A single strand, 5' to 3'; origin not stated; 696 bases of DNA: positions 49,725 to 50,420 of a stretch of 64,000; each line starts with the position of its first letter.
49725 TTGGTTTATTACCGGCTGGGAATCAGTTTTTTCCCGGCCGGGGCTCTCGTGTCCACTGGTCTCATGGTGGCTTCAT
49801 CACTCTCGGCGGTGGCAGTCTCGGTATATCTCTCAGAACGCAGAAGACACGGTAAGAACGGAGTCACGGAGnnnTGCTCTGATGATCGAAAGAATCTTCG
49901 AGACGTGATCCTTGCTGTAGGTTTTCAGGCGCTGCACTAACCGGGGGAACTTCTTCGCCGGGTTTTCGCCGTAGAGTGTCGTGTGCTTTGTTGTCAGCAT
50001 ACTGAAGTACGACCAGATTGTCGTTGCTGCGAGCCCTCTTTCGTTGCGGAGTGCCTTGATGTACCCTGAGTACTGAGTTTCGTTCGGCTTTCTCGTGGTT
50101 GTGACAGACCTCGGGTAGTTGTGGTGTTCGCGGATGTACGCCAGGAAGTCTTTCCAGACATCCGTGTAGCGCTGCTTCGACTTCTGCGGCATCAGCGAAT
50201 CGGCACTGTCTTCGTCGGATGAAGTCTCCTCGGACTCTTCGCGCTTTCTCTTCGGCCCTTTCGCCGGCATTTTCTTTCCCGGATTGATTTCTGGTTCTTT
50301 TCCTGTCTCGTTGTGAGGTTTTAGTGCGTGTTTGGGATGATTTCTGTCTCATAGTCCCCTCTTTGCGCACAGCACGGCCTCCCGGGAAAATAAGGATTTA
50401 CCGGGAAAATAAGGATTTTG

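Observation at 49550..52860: Crypton/DIRS-like tyrosine-recombinase element with inverted repeats, subterminal 21-bp arrays and a nearby paralogous N-terminal fragment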

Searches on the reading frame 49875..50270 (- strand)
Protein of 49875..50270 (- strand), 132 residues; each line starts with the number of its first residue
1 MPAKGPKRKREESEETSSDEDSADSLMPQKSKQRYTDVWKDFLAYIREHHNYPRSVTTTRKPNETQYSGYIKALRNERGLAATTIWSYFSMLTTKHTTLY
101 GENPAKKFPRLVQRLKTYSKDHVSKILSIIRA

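Call 5: search_protein_families(library=pfam, max_evalue=1, proteins=[window:49875-50270:-])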
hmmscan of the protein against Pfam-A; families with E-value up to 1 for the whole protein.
seq(132 aa): 3 families
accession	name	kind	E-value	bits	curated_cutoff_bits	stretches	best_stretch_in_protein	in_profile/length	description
PF08467.15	Luteo_P1-P2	-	0.043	13.5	27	1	22-75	84-137/339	Luteovirus RNA polymerase P1-P2/replicase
PF20920.2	DAXX_hist_bd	-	0.12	12.7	27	0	86-130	39-79/84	Death domain-associated protein 6, histone binding domain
PF12974.12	Phosphonate-bd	-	0.12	12.1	27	1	26-76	3-48/242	ABC transporter, phosphonate, periplasmic substrate-binding protein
